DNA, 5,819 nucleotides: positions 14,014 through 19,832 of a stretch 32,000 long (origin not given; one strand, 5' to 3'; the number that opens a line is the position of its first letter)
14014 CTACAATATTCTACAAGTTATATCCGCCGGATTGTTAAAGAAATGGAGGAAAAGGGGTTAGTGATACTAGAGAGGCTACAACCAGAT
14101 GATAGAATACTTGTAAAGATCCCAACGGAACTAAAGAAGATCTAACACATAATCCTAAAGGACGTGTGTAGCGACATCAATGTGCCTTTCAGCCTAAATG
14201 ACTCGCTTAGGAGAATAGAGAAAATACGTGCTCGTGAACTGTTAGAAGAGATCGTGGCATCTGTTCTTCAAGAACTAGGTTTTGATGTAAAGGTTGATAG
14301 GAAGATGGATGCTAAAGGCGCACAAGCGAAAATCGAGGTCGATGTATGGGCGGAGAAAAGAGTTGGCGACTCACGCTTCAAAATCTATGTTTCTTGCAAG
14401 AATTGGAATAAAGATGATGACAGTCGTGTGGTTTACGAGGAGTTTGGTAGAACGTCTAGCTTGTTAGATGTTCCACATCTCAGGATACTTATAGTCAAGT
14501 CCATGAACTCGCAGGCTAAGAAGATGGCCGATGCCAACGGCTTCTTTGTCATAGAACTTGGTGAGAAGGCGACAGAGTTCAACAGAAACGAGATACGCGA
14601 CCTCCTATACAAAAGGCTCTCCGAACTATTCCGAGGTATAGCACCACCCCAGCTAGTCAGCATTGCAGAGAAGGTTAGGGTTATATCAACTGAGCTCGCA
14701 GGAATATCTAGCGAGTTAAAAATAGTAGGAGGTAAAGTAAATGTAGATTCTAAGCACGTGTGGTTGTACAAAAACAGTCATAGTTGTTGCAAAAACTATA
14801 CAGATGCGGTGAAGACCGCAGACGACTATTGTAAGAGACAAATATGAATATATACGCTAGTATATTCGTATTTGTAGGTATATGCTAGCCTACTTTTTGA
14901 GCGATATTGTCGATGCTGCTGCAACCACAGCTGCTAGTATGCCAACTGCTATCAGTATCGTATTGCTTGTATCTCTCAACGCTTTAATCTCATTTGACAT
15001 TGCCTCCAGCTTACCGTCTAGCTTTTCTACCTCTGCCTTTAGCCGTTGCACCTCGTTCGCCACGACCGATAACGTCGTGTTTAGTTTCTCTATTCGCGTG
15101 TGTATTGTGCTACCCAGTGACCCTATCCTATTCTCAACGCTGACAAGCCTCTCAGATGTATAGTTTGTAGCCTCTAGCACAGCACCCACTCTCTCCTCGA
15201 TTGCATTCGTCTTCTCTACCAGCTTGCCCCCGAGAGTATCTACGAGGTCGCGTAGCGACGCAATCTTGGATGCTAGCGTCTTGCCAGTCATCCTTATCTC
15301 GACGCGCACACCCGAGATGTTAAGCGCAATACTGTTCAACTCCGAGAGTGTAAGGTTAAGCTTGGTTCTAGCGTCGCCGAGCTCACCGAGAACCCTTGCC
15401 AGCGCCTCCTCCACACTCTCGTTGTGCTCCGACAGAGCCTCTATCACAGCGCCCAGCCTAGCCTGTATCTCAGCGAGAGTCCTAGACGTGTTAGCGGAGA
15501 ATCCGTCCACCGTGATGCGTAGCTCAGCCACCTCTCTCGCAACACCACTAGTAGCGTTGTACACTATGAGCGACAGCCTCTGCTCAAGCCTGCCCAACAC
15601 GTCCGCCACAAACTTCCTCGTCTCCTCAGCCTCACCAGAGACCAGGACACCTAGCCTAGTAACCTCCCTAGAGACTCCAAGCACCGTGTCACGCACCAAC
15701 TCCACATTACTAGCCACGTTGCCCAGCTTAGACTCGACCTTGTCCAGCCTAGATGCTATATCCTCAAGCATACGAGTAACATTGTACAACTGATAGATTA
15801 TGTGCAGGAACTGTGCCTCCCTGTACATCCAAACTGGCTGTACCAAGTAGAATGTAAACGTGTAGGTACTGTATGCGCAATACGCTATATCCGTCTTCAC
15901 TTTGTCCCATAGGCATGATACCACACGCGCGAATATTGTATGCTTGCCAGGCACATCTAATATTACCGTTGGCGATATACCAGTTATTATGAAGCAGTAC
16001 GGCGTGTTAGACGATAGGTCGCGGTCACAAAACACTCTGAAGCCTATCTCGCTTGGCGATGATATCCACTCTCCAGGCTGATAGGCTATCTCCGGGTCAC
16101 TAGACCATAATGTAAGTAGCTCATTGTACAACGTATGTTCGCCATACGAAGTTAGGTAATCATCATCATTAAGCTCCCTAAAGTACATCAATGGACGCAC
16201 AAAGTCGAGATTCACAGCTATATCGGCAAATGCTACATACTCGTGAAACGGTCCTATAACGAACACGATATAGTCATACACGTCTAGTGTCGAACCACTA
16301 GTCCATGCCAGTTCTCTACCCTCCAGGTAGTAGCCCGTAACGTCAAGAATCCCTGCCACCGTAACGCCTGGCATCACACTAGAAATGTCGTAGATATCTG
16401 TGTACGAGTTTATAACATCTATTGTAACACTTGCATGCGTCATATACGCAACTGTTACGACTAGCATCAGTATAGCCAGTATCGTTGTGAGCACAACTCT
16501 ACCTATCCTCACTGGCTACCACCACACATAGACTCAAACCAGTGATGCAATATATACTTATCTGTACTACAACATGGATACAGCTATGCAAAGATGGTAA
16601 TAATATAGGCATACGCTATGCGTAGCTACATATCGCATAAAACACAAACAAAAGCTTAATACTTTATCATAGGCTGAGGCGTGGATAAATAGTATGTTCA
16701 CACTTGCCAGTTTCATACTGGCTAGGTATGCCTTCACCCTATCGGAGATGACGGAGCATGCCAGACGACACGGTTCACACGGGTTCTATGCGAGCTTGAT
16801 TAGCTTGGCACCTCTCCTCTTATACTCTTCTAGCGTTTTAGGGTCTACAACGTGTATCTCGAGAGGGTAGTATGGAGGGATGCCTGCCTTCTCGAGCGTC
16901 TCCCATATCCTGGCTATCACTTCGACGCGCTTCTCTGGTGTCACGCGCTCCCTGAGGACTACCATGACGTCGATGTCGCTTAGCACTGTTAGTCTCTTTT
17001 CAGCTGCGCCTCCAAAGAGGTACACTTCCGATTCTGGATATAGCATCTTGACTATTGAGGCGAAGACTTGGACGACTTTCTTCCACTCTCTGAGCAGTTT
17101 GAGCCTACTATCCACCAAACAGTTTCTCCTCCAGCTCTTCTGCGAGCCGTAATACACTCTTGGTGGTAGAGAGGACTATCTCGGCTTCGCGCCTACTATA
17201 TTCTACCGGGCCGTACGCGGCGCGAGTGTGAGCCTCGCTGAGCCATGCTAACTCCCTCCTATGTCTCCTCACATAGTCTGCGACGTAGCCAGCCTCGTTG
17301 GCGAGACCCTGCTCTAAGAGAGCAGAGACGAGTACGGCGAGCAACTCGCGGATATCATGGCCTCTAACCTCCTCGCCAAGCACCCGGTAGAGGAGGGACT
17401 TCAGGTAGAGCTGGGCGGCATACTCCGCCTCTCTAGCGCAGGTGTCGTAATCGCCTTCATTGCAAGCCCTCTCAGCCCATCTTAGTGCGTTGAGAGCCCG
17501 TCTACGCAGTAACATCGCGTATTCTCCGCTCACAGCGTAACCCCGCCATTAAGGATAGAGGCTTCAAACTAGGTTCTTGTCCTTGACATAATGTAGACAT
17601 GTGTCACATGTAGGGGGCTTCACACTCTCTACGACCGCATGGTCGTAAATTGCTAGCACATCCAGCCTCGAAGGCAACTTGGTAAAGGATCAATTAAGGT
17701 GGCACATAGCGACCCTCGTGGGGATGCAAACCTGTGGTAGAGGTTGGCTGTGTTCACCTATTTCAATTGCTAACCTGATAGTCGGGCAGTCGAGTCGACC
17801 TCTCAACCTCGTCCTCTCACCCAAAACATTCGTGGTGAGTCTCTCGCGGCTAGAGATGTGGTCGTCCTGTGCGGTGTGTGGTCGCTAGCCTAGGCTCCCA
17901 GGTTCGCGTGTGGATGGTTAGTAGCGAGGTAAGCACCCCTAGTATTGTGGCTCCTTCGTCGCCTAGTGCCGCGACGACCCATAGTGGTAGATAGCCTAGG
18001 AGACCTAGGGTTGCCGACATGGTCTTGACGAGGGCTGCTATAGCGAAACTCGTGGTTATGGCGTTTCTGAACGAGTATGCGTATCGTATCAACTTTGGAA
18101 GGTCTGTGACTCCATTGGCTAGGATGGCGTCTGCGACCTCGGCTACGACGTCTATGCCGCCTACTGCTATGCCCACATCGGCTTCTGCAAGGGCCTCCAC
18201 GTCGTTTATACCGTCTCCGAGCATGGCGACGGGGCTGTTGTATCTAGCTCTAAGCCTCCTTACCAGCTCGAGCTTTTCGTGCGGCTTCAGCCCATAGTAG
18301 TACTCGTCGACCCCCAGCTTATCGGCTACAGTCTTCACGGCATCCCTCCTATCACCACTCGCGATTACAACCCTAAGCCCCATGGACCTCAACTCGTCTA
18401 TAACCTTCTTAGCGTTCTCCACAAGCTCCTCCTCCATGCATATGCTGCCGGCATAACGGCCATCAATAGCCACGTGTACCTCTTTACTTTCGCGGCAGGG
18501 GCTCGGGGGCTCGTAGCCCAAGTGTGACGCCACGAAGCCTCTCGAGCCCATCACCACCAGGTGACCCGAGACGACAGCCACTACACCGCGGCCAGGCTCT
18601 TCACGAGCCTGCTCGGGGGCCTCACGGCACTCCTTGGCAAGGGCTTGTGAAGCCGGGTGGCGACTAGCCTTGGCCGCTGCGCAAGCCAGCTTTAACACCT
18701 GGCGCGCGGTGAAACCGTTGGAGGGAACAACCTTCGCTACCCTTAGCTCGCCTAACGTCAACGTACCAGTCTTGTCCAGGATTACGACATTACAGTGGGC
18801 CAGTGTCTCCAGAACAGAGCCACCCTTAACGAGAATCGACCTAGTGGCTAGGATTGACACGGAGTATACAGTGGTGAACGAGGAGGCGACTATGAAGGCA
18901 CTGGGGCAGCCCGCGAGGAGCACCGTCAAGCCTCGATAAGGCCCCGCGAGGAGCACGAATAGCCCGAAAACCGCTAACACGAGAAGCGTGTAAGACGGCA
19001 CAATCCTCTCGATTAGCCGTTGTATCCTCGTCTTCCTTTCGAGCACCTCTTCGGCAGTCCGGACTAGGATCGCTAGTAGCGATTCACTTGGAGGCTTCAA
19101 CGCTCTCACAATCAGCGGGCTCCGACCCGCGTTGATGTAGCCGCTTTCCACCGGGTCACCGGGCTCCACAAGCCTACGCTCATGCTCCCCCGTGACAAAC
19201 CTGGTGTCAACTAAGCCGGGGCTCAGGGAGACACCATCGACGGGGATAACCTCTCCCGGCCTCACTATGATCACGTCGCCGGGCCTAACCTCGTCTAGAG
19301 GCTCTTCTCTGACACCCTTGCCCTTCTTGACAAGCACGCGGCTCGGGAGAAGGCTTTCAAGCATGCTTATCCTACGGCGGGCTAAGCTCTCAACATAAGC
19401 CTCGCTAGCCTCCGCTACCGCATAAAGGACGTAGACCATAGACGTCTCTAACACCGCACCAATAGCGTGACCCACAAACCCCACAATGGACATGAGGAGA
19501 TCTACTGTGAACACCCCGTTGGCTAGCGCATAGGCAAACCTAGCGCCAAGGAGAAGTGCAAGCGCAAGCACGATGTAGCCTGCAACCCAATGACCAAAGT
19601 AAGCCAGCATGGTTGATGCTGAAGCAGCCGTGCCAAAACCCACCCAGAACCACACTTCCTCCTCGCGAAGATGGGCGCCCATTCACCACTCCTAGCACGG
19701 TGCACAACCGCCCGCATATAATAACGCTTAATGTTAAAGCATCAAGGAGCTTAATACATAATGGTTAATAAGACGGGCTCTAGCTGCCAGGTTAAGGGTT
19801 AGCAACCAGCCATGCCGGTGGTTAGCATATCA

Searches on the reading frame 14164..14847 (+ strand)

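Call 15: search_protein_families(library=pfam, proteins=[window:14164-14847:+], max_evalue=0.0001)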
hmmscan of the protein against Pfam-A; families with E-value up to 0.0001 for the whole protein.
window:14164-14847:+ (227 aa): 1 family
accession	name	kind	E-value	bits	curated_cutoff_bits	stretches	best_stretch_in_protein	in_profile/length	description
PF04471.18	Mrr_cat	-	1.1e-05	26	21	1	27-125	9-101/115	Restriction endonuclease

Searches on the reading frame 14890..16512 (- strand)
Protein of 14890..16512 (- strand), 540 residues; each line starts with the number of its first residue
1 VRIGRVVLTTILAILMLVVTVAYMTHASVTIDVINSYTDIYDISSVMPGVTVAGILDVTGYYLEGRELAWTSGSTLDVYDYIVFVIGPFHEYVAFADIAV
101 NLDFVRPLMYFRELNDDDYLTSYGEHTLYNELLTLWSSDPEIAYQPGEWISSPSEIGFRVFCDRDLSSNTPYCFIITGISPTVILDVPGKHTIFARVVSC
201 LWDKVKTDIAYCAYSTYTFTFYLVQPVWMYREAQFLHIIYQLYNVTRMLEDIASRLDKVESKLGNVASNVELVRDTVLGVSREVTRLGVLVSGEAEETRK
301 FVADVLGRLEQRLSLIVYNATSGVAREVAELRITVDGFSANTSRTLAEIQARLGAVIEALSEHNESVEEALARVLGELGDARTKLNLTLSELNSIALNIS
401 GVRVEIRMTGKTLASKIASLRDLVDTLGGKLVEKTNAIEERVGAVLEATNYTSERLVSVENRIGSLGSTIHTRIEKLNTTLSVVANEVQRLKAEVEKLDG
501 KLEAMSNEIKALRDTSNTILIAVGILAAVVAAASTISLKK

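Call 15: search_protein_families(library=pfam, proteins=[window:14890-16512:-], max_evalue=0.0001)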
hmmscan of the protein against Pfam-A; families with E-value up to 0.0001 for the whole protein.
window:14890-16512:- (540 aa): 5 families
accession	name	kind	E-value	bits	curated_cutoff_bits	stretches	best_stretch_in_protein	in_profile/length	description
PF07889.17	DUF1664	-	4.5e-07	30.4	34.6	0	391-471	42-118/124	Protein of unknown function (DUF1664)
PF01442.23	Apolipoprotein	-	8.5e-07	29.3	90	1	341-512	8-184/190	Apolipoprotein A1/A4/E domain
PF04513.17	Baculo_PEP_C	-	8.6e-06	26.3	38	0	443-526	34-118/140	Baculovirus polyhedron envelope protein, PEP, C terminus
PF01519.22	DUF16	-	1.4e-05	26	40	0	470-520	39-89/104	Protein of unknown function DUF16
PF05531.17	NPV_P10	-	8.4e-05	23.4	29.8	0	470-519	9-61/75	Nucleopolyhedrovirus P10 protein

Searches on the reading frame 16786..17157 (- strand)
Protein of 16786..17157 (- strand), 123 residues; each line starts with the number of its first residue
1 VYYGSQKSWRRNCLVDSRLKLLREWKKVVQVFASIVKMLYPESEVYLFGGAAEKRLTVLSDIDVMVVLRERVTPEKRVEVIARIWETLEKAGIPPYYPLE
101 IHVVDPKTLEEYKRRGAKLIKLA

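Call 15: search_protein_families(library=pfam, proteins=[window:16786-17157:-], max_evalue=0.0001)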
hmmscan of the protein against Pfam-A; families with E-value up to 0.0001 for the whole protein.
window:16786-17157:- (123 aa): 2 families
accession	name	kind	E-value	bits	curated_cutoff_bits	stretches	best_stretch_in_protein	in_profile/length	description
PF01909.29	NTP_transf_2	-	1.8e-07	31.9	21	1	32-94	4-68/93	Nucleotidyltransferase domain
PF18765.7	Polbeta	-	1.4e-05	25.6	26.9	1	45-87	16-58/93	Polymerase beta, Nucleotidyltransferase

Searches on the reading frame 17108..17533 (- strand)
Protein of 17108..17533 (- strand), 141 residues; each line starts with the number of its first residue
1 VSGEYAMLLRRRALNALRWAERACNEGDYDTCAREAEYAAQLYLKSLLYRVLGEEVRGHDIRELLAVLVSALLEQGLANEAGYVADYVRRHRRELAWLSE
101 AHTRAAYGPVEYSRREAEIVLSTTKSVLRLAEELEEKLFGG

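Call 15: search_protein_families(library=pfam, proteins=[window:17108-17533:-], max_evalue=0.0001)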
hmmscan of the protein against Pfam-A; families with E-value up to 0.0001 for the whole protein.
window:17108-17533:- (141 aa): 1 family
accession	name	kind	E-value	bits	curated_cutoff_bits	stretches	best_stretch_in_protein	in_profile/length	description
PF05168.19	HEPN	-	1.5e-20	74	22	1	8-133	3-116/117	HEPN domain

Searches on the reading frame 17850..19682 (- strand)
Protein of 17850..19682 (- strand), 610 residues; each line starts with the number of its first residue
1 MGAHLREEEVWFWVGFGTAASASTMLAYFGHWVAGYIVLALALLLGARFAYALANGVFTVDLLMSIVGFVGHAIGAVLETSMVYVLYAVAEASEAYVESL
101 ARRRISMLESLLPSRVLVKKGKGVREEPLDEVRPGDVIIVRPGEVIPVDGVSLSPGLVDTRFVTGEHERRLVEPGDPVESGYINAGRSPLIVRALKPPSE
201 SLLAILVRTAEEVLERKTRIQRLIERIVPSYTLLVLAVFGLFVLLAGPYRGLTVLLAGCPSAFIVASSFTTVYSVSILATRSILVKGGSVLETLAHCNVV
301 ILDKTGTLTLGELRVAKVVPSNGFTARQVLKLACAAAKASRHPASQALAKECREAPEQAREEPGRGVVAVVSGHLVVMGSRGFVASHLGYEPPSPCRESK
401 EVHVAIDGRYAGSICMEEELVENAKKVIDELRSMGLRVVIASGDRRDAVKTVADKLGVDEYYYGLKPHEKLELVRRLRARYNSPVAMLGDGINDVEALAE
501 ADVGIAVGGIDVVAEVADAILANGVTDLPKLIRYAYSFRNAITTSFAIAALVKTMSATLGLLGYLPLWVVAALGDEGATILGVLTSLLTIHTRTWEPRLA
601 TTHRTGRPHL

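Call 3: search_protein_families(library=pfam, proteins=[window:17850-19682:-], max_evalue=0.01)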
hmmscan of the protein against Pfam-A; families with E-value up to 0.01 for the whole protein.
window:17850-19682:- (610 aa): 4 families
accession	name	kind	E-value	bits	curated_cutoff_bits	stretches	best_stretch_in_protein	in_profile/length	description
PF00122.25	E1-E2_ATPase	-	1.5e-31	109.8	28.1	1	110-280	1-180/181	E1-E2 ATPase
PF00702.32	Hydrolase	-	9.1e-29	101.6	26.4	1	298-502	2-191/191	haloacid dehalogenase-like hydrolase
PF08282.18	Hydrolase_3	-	4.6e-07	30.3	20.9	0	483-521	204-243/255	haloacid dehalogenase-like hydrolase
PF12710.13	HAD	-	0.002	19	27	1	420-498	85-188/189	haloacid dehalogenase-like hydrolase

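Call 4: search_protein_families(library=ncbifam, proteins=[window:17850-19682:-], max_evalue=0.01)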
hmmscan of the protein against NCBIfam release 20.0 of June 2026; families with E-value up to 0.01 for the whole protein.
window:17850-19682:- (610 aa): 33 families (the best 25 are shown)
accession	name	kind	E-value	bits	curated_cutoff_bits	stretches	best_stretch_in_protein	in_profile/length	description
TIGR01525.1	ATPase-IB_hvy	subfamily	3.2e-123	412.5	346.25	1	60-588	1-559/560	heavy metal translocating P-type ATPase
TIGR01512.1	ATPase-IB2_Cd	subfamily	8.1e-119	397.5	313.5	1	60-589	1-492/494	cadmium family heavy metal-translocating P-type ATPase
NF008262.1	PRK11033.1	equivalog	1.4e-76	258.5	1005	1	55-587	173-725/731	zinc/cadmium/mercury/lead-transporting ATPase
NF033775.1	P_type_ZntA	exception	1.7e-76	258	1240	1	48-586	169-725/732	Zn(II)/Cd(II)/Pb(II) translocating P-type ATPase ZntA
TIGR01511.1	ATPase-IB1_Cu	subfamily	1.2e-72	245.6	397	1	81-556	47-503/542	copper-translocating P-type ATPase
TIGR01494.1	ATPase_P-type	subfamily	8.3e-61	205.9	62.3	1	83-566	2-466/478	HAD-IC family P-type ATPase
NF007952.0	PRK10671.1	equivalog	1.9e-44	152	1316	1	98-520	307-755/838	copper-exporting P-type ATPase CopA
TIGR01497.1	kdpB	equivalog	1.1e-32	112.9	527.9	2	403-515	430-542/675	potassium-transporting ATPase subunit KdpB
TIGR01647.1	ATPase-IIIA_H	equivalog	2.6e-25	88.8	615.5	2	82-355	60-346/755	plasma-membrane proton-efflux P-type ATPase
NF010609.0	PRK14010.1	equivalog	2.1e-24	85.7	1323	2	412-518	434-540/673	K(+)-transporting ATPase subunit B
TIGR01657.1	P-ATPase-V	hypoth_equivalog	5.4e-15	54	618.25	2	465-510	786-830/1055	ATP13A2 family polyamine export P-type ATPase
TIGR01522.1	ATPase-IIA2_Ca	equivalog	8.2e-15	53.6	798.3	2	465-523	571-630/854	calcium-transporting P-type ATPase, PMR1-type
TIGR01116.1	ATPase-IIA1_Ca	equivalog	5.7e-14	51.2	703.4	1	410-523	457-585/799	calcium-translocating P-type ATPase, SERCA-type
NF011702.0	PRK15122.1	subfamily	2.6e-12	45.6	975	1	463-522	623-682/907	magnesium-translocating P-type ATPase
TIGR01517.1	ATPase-IIB_Ca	equivalog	2.7e-12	45.7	507.05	2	467-522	613-668/882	calcium-translocating P-type ATPase, PMCA-type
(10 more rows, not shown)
